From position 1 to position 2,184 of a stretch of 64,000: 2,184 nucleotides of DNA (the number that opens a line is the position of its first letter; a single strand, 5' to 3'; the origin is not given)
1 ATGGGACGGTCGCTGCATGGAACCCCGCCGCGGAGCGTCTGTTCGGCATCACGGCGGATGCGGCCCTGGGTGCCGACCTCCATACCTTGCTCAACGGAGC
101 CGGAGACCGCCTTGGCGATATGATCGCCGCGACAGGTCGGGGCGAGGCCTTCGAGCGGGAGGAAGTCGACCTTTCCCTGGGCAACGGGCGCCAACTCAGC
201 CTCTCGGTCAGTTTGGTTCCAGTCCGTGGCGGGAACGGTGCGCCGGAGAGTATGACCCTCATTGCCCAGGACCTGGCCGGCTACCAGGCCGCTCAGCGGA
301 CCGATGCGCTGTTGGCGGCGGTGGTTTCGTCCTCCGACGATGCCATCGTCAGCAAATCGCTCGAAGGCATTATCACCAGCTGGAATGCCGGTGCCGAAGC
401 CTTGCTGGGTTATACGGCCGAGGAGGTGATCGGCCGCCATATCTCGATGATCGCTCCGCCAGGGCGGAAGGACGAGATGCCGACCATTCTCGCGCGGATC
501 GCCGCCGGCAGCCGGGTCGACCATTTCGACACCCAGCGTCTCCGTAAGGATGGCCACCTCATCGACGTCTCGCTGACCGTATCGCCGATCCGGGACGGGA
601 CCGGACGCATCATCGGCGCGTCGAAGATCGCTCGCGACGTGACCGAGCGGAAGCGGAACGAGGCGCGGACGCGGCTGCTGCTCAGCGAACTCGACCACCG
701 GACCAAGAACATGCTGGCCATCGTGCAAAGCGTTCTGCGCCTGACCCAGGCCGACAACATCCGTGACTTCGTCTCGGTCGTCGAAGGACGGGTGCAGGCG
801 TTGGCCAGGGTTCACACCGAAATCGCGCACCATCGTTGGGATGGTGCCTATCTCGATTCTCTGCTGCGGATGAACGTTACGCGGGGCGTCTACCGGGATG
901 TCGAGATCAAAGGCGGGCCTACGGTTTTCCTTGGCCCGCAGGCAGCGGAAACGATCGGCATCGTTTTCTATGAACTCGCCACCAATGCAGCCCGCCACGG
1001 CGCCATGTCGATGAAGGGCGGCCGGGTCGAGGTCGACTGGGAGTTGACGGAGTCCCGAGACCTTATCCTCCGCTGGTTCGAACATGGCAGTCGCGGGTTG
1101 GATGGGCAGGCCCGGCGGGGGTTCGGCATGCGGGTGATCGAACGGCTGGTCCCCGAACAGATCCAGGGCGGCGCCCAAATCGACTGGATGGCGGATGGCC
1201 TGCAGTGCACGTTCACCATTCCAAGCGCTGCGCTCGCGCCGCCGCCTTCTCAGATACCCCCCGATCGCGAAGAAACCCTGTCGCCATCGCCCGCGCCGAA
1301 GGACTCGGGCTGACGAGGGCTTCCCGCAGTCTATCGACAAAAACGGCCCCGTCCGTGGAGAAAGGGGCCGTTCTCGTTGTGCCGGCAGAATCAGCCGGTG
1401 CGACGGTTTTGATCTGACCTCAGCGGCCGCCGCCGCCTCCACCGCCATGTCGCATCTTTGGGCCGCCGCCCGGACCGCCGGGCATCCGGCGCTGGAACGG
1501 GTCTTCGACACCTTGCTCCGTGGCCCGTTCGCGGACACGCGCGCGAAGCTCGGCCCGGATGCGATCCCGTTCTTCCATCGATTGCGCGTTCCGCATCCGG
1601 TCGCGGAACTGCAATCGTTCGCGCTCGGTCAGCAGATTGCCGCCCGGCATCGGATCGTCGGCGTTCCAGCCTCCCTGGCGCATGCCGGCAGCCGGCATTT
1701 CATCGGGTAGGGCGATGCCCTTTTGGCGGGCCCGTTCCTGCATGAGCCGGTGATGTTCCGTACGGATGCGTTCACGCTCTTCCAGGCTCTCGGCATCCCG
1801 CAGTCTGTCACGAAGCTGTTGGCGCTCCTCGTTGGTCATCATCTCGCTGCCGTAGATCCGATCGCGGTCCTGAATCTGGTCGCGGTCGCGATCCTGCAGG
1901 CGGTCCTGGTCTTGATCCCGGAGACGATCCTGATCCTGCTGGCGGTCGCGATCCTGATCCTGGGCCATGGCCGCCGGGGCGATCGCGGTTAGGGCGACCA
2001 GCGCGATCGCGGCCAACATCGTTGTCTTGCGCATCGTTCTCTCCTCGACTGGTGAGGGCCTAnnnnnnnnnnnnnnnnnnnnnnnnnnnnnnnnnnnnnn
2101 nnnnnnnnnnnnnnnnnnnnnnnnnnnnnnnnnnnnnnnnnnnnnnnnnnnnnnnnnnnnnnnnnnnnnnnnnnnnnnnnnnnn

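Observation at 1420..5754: Five-gene same-strand cluster encoding only signal-peptide-bearing Gly/His/Asp-rich proteins: candidate undescribed periplasmic metal-handling or envelope system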

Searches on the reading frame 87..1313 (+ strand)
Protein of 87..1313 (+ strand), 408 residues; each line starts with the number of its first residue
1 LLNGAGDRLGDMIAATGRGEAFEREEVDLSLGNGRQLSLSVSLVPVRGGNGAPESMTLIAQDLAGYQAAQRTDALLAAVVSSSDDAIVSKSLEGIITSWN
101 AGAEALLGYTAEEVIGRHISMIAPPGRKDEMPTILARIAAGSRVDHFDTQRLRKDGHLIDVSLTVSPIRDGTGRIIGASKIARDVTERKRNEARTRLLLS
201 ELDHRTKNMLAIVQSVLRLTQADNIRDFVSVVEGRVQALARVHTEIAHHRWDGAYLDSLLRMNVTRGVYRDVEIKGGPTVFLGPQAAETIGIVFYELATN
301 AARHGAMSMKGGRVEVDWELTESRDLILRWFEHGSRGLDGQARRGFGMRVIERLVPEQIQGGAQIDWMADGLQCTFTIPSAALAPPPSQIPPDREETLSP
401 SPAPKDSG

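Call 3: search_protein_families(library=pfam, proteins=[window:87-1313:+], max_evalue=1)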
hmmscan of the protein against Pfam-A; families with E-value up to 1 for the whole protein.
window:87-1313:+ (408 aa): 10 families
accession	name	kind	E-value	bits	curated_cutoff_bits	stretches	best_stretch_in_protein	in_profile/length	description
PF13426.13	PAS_9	-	3.3e-18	66.3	27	1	85-187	2-103/103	PAS domain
PF08448.16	PAS_4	-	1.3e-17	64.4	23.1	1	81-190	2-110/110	PAS fold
PF07536.20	HWE_HK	-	3.7e-17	63.3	22.8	1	201-265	1-67/83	HWE histidine kinase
PF00989.32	PAS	-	4e-16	59.5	22.6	1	76-185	3-113/113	PAS fold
PF08447.18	PAS_3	-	3.8e-08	33.9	25.6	1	97-179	2-86/89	PAS fold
PF07568.18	HisKA_2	-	9.9e-06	26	22.3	1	201-248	1-52/76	Histidine kinase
PF13596.12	PAS_10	-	0.00069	20.7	22.1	1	111-186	35-106/106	PAS domain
PF13188.13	PAS_8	-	0.0028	18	21.8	1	75-125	2-53/65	PAS domain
PF13581.12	HATPase_c_2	-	0.012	16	27.4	1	282-329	24-70/127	Histidine kinase-like ATPase domain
PF02518.31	HATPase_c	-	0.12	13.3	26.4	0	290-353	6-82/111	Histidine kinase-, DNA gyrase B-, and HSP90-like ATPase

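Call 4: search_protein_families(library=ncbifam, proteins=[window:87-1313:+], max_evalue=1)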
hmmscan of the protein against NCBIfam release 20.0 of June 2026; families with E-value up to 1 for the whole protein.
window:87-1313:+ (408 aa): 26 families (the best 25 are shown)
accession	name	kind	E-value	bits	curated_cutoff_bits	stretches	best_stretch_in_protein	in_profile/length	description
NF052306.1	BluLightHisKinLov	equivalog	2.2e-62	210.9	450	1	105-379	56-333/334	blue-light-activated histidine kinase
NF010077.0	PRK13559.1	subfamily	6.1e-54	183.3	361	1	99-381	71-360/364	hypothetical protein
TIGR00229.1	sensory_box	domain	3.4e-31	108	22.9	1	72-194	3-125/126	PAS domain S-box protein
NF052573.1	HisKinEspAMyxo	equivalog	4.1e-12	44.9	1400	1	50-196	230-376/755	serine histidine kinase EspA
NF008468.0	PRK11360.1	equivalog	8.4e-12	44.2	646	1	71-195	265-387/616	two-component system sensor histidine kinase AtoS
NF041777.1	sens_FixL_Rhizob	equivalog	1.8e-08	33.5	850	1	69-206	118-257/485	sensor protein FixL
NF008467.0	PRK11359.1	equivalog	2.7e-06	25.7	857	1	96-211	34-151/800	oxygen-sensing cyclic-di-GMP phosphodiesterase DosP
NF033092.0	HK_WalK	equivalog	1.5e-05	23.8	725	1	75-216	259-393/594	cell wall metabolism sensor histidine kinase WalK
NF033093.1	HK_VicK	exception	2.2e-05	23.3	680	1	74-219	94-233/448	cell wall metabolism sensor histidine kinase VicK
NF047874.1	MASE3_PAS_HK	subfamily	4.9e-05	22.3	560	1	69-200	260-390/655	MASE3 domain-containing sensor histidine kinase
NF052574.1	HisKinEspCMyxo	equivalog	5e-05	21.6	1200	1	56-194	267-407/785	serine histidine kinase EspC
TIGR02938.1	nifL_nitrog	equivalog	8.2e-05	21.3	242.45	1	78-194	8-124/494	nitrogen fixation negative regulator NifL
NF007298.0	PRK09776.1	equivalog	0.00019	19.4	1135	1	79-189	560-674/1111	diguanylate cyclase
NF041593.1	histid_kinase_PdhS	equivalog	0.00023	19.2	2000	1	28-122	623-715/1041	cell-division control histidine kinase PdhS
NF041552.1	TF_PrdR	equivalog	0.00041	18.8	795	1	66-217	126-258/577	sigma-54 dependent transcriptional regulator PrdR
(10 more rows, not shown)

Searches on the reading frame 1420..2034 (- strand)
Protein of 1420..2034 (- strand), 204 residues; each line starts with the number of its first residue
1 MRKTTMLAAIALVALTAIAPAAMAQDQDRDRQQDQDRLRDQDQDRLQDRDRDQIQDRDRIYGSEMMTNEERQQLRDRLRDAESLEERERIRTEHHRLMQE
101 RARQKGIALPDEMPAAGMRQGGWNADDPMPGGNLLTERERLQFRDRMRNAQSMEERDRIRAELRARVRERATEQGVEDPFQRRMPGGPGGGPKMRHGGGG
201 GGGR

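Call 3: search_protein_families(library=pfam, proteins=[window:1420-2034:-], max_evalue=1)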
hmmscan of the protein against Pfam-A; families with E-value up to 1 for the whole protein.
window:1420-2034:- (204 aa): 2 families
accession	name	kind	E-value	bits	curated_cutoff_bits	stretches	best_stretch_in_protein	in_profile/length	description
PF00879.23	Defensin_propep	-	0.14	12.9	23.6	1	1-44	1-41/51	Defensin propeptide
PF13670.12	PepSY_2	-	0.2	12.1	24.3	1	9-37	2-29/83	Peptidase propeptide and YPEB domain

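Call 4: search_protein_families(library=ncbifam, proteins=[window:1420-2034:-], max_evalue=1)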
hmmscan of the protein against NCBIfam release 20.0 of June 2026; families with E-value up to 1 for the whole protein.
window:1420-2034:- (204 aa): 6 families
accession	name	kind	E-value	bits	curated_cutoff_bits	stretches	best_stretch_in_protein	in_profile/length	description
TIGR01622.1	SF-CC1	subfamily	0.048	12.6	231.65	1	26-103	14-89/500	splicing factor, CC1-like family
NF007687.2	PRK10363.1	equivalog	0.12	12.3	160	1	1-98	1-89/152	cell-envelope stress modulator CpxP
NF008151.0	PRK10903.1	equivalog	0.13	11.8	308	1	1-28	1-28/190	peptidylprolyl isomerase A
NF041742.1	WGxxGxxG_fam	subfamily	0.14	12.8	35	1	1-44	1-45/69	WGxxGxxG family protein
NF040553.1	SGO_0316_fam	subfamily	0.28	8.7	1400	1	2-102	12-113/1486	SGO_0316/SGO_0317 family LPXTG-anchored serine peptidase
TIGR02953.1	penta_MxKDx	subfamily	0.53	10.3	41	1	5-39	5-39/78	pentapeptide MXKDX repeat protein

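Call 47: search_solved_structures(query=A4, max_evalue=10)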
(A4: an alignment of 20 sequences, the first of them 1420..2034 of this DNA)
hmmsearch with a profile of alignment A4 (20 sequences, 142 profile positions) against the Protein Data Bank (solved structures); distinct sequences matched with E-value up to 10: 17.
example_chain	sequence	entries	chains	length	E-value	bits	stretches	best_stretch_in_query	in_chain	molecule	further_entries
8e73_S5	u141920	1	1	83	0.2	15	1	74-107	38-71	NDUS5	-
7xsx_j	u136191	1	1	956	0.49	13.7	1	79-112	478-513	FACT complex subunit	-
9wmw_j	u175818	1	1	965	0.5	13.7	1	79-112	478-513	FACT complex subunit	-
7xt7_j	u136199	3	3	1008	0.52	13.7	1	79-112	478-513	FACT complex subunit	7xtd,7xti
9z04_A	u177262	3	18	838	1.5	12.2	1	18-89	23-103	Lymphoid-specific helicase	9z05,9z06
4dmh_A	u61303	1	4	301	1.5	12.2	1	96-132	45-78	Putative hydrolase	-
8gjr_C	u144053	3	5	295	1.6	12.1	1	96-132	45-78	CFTR inhibitory factor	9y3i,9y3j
4dmc_A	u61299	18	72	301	1.6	12.1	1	96-132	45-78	Putative hydrolase | CFTR inhibitory factor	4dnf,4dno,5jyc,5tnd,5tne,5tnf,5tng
4dln_A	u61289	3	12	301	1.6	12.1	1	96-132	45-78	Putative hydrolase | CFTR inhibitory factor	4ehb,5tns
3kda_D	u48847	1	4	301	1.6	12.1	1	96-132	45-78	CFTR inhibitory factor (Cif)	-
4dmf_A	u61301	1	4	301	1.6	12.1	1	96-132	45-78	Putative hydrolase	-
3pi6_A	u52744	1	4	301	1.6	12.1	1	96-132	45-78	hydrolase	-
3kd2_A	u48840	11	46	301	1.6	12.1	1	96-132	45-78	CFTR inhibitory factor (Cif) | Putative hydrolase | CFTR inhibitory factor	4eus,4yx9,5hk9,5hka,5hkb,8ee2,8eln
4dm7_A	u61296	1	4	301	1.6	12.1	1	96-132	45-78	Putative hydrolase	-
9cu1_N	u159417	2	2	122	1.6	12.1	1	58-94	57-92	Protein FeSII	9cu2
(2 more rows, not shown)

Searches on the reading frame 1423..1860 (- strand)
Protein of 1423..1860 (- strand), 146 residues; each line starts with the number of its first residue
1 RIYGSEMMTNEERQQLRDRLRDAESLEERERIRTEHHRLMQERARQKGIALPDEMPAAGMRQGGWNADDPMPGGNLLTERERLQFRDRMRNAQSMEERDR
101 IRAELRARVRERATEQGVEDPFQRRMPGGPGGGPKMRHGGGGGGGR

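Call 43: find_homologous_proteins(query=window:1423-1860:-, max_evalue=0.001)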
Query seq(146 aa) (146 aa): 19 proteins with E <= 0.001 among 100 candidates.
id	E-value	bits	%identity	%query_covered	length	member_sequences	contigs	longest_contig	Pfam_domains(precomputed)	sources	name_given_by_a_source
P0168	6.0e-85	301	99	100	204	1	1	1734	-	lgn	-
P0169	1.7e-21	95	43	82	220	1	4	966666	-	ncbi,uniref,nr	ncbi:MAG: hypothetical protein ACK4UL_11070 [Novosphingobium meiothermophilum]|uniref:hypothetical p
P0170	3.6e-15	75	42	89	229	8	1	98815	-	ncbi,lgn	-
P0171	6.9e-15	74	60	40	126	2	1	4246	-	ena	-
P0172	8.7e-15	73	45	82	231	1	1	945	-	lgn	-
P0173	1.1e-14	73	43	82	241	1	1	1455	-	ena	-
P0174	3.4e-13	68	43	82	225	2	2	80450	-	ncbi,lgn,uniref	ncbi:hypothetical protein [Parasphingorhabdus sp.]|uniref:hypothetical protein n=1 Tax=Parasphingorh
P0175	7.1e-13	67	61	39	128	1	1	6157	-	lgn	-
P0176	7.0e-11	61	39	82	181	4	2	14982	-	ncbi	-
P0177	2.5e-10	59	38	82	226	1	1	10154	-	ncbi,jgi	jgi:hypothetical protein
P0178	4.7e-10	58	64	36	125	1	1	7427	-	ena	-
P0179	2.5e-9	56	58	36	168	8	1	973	-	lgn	-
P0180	5.5e-9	55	58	36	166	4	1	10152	-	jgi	jgi:hypothetical protein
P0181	2.0e-8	53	56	36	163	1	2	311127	-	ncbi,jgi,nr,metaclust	ncbi:MAG: hypothetical protein AWU55_370 [Halomonadaceae bacterium T82-2]|nr:MAG: hypothetical prote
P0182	3.5e-8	52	37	82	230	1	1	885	-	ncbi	-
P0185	4.3e-7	49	54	38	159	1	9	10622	-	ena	-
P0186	7.5e-7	48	49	45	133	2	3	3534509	-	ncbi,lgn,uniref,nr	ncbi:hypothetical protein [Modicisalibacter tunisiensis]|uniref:DUF3106 domain-containing protein n=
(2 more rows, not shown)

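Call 44: search_protein_families(library=pfam, proteins=[P0186, P0169, P0181, P0174, P0171, P0185], max_evalue=1)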
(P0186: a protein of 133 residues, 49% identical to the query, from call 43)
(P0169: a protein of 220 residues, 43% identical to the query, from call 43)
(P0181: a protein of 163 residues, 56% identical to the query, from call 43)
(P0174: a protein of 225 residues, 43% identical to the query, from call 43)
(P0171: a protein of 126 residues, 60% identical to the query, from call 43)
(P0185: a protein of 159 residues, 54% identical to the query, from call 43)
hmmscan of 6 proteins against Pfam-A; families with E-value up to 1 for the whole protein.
P0186 (133 aa): 3 families
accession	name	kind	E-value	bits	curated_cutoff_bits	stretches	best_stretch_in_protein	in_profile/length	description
PF05138.18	PaaA_PaaC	-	0.026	14.2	28.5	1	73-124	188-240/263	Phenylacetic acid catabolic protein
PF09655.15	Nitr_red_assoc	-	0.15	12.9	25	1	62-121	33-90/144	Conserved nitrate reductase-associated protein (Nitr_red_assoc)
PF13670.12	PepSY_2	-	0.21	12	24.3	1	4-30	2-27/83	Peptidase propeptide and YPEB domain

P0169 (220 aa): 5 families
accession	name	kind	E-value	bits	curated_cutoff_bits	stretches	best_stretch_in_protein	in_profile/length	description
PF09655.15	Nitr_red_assoc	-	0.012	16.4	25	1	95-142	29-74/144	Conserved nitrate reductase-associated protein (Nitr_red_assoc)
PF09403.15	FadA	-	0.06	14.2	28.5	1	101-142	9-50/99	Adhesion protein FadA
PF03461.20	TRCF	-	0.097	13.5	25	1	170-197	15-42/95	TRCF domain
PF03480.18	DctP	-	0.4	10.4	23.4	1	101-137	216-251/286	Bacterial extracellular solute-binding protein, family 7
PF01468.23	GA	-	0.74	10.5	24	0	98-124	15-41/55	GA module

P0181 (163 aa): 2 families
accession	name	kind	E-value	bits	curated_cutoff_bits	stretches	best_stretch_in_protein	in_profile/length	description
PF13670.12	PepSY_2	-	0.2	12.1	24.3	1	4-34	2-31/83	Peptidase propeptide and YPEB domain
PF24770.2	Ig-CFAP74_2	-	0.86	10.5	27.4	0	31-110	54-130/185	CFAP74 second Ig-like domain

P0174 (225 aa): 3 families
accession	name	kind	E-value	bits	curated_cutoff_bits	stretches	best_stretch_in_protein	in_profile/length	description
PF03461.20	TRCF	-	0.0013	19.5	25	1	174-202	14-42/95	TRCF domain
PF06518.16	DUF1104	-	0.3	11.9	25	0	171-206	34-69/92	Protein of unknown function (DUF1104)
PF18149.6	Helicase_PWI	-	0.72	10.5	23.1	0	172-204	69-101/111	N-terminal helicase PWI domain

P0171 (126 aa): 1 family
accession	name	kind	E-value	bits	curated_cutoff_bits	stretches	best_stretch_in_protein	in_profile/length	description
PF01346.23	FKBP_N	-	0.15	13.3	22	1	23-84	28-87/97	Domain amino terminal to FKBP-type peptidyl-prolyl isomerase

P0185 (159 aa): 1 family
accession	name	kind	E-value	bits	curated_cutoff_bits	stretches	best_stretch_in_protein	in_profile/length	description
PF03929.21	PepSY_TM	-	0.061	13.6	28.8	1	8-121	6-125/295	PepSY-associated TM region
